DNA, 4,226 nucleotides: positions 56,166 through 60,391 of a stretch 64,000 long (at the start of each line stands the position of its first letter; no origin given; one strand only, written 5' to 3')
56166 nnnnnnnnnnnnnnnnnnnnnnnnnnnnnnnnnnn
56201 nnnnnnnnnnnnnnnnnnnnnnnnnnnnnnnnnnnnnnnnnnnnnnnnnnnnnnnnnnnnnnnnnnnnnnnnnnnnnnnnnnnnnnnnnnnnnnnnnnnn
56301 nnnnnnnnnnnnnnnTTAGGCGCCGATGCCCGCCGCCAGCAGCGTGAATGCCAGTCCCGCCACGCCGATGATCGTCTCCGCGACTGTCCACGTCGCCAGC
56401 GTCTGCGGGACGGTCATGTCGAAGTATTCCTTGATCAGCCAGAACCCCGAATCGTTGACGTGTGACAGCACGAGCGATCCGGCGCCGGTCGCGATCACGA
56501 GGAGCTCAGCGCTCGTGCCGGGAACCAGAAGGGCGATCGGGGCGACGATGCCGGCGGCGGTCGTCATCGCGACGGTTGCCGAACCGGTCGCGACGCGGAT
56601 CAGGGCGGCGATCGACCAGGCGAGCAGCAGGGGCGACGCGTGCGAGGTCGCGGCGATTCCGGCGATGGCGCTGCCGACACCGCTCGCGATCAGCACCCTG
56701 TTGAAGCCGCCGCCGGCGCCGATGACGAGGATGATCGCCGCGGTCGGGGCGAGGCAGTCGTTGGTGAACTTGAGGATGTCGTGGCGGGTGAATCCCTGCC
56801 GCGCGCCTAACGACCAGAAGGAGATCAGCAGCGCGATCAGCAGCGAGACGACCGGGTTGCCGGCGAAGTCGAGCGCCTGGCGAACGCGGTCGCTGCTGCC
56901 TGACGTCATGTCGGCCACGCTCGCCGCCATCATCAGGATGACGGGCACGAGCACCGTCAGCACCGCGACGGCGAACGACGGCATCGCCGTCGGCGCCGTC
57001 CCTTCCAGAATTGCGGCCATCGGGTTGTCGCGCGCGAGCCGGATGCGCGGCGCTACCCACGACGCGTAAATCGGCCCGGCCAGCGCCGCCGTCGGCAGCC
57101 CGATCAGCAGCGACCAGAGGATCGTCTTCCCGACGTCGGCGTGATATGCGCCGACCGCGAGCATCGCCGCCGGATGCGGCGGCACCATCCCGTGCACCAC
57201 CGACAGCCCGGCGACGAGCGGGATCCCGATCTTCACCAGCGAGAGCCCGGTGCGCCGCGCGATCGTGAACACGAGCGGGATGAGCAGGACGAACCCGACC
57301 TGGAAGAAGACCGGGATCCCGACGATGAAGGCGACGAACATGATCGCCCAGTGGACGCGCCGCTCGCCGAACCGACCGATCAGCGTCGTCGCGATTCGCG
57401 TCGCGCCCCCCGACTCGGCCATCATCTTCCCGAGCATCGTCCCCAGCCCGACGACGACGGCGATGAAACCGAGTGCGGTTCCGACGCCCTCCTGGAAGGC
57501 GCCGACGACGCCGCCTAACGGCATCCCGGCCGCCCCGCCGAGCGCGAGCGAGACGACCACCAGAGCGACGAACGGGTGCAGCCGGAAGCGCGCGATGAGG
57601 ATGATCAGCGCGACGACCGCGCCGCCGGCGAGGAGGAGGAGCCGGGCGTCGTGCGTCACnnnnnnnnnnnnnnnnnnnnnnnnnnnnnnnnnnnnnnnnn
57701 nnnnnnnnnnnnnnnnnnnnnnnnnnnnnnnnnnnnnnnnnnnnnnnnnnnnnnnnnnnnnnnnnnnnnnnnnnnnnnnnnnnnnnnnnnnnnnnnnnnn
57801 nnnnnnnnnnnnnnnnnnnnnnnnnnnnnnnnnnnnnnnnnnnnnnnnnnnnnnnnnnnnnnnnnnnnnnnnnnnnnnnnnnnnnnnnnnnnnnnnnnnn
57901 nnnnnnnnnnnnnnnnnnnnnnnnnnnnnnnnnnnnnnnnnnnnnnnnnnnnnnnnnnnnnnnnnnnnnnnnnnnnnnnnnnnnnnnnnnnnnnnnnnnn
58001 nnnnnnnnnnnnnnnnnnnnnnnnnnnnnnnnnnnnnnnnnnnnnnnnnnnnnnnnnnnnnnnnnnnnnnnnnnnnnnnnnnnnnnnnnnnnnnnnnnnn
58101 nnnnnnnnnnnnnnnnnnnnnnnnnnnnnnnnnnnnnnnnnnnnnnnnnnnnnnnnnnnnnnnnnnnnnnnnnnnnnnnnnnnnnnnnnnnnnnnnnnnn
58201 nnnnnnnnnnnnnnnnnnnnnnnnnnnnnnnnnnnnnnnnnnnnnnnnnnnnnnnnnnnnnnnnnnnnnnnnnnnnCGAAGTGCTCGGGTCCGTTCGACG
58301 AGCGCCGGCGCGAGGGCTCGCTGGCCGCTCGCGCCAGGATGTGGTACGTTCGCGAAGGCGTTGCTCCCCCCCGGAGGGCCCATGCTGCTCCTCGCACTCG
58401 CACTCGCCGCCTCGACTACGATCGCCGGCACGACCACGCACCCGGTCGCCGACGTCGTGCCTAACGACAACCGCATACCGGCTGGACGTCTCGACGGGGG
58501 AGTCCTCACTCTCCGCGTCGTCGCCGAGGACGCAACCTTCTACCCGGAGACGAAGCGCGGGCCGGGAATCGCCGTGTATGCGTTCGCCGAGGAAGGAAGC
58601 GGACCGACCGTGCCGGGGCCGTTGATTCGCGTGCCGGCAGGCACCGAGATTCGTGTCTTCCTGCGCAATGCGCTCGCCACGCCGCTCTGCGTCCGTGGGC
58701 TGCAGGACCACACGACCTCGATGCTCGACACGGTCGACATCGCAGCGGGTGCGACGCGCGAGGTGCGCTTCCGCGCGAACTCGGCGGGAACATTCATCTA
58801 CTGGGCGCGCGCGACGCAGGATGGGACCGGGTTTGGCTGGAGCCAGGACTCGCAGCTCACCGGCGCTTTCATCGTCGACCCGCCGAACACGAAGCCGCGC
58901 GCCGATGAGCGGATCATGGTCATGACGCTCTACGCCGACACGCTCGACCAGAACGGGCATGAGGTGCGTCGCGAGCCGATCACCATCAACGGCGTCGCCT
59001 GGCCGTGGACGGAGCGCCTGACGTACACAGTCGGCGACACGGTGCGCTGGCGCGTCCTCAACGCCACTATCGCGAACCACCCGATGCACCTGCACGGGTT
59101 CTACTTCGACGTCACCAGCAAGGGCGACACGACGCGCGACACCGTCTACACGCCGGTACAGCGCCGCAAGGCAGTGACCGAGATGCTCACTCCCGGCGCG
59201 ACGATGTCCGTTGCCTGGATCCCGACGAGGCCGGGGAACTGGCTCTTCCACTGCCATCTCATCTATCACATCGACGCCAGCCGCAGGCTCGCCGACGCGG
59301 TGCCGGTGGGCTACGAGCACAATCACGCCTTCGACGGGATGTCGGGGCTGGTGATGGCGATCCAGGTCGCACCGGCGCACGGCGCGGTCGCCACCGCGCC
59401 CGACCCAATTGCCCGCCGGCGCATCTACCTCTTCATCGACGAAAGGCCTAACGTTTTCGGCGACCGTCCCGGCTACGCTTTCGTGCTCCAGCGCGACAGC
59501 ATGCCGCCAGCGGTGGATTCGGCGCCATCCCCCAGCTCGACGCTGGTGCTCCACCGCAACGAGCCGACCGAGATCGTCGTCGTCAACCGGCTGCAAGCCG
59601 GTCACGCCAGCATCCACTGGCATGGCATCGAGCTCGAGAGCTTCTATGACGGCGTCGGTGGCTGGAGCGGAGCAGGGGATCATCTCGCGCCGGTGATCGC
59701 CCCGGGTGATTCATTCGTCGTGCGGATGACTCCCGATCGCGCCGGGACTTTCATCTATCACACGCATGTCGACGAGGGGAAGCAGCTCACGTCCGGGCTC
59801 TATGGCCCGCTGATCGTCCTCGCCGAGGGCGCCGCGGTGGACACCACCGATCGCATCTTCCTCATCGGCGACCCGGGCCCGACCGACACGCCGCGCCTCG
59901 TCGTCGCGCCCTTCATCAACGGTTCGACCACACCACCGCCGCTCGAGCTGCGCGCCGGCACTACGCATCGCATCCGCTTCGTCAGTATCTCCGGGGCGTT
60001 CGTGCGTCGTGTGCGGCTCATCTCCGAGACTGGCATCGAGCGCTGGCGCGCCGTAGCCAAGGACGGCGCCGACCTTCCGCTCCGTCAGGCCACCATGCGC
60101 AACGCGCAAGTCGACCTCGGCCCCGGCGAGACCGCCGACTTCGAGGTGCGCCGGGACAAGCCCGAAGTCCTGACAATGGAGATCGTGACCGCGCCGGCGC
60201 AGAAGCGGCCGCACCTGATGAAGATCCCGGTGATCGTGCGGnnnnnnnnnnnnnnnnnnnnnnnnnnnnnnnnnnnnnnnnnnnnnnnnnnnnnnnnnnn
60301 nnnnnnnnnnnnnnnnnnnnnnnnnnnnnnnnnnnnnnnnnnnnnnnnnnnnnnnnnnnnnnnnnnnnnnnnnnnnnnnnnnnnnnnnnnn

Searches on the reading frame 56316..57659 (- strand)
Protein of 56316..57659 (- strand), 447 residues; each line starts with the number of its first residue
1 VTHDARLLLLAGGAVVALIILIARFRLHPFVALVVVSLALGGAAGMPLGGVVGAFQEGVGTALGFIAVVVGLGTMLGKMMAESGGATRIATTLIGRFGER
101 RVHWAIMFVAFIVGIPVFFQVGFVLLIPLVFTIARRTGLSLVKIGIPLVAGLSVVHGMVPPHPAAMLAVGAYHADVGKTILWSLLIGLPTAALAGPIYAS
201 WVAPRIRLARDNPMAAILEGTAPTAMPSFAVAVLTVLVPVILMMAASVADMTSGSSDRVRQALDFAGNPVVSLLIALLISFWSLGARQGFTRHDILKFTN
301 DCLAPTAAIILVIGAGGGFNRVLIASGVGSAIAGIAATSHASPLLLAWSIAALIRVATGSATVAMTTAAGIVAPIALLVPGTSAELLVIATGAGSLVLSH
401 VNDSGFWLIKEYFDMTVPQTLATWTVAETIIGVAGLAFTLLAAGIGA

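Call 41: search_protein_families(library=pfam, proteins=[window:56316-57659:-], max_evalue=0.00001)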
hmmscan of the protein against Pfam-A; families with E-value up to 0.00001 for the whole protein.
window:56316-57659:- (447 aa): 2 families
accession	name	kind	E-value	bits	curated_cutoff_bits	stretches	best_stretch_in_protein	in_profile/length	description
PF02447.22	GntP_permease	-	1.3e-157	525.5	22.5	1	8-443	4-438/440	GntP family permease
PF03600.22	CitMHS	-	1.2e-09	38.1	31.9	1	36-390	12-332/336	Citrate transporter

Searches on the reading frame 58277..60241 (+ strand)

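Call 41: search_protein_families(library=pfam, proteins=[window:58277-60241:+], max_evalue=0.00001)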
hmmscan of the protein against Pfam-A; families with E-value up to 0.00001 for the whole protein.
window:58277-60241:+ (655 aa): 2 families
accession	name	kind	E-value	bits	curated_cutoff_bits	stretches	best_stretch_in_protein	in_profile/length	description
PF07731.20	Cu-oxidase_2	-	6e-29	101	20.4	1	235-334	22-125/137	Multicopper oxidase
PF07732.21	Cu-oxidase_3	-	1.8e-27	96.2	21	2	419-516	25-116/119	Multicopper oxidase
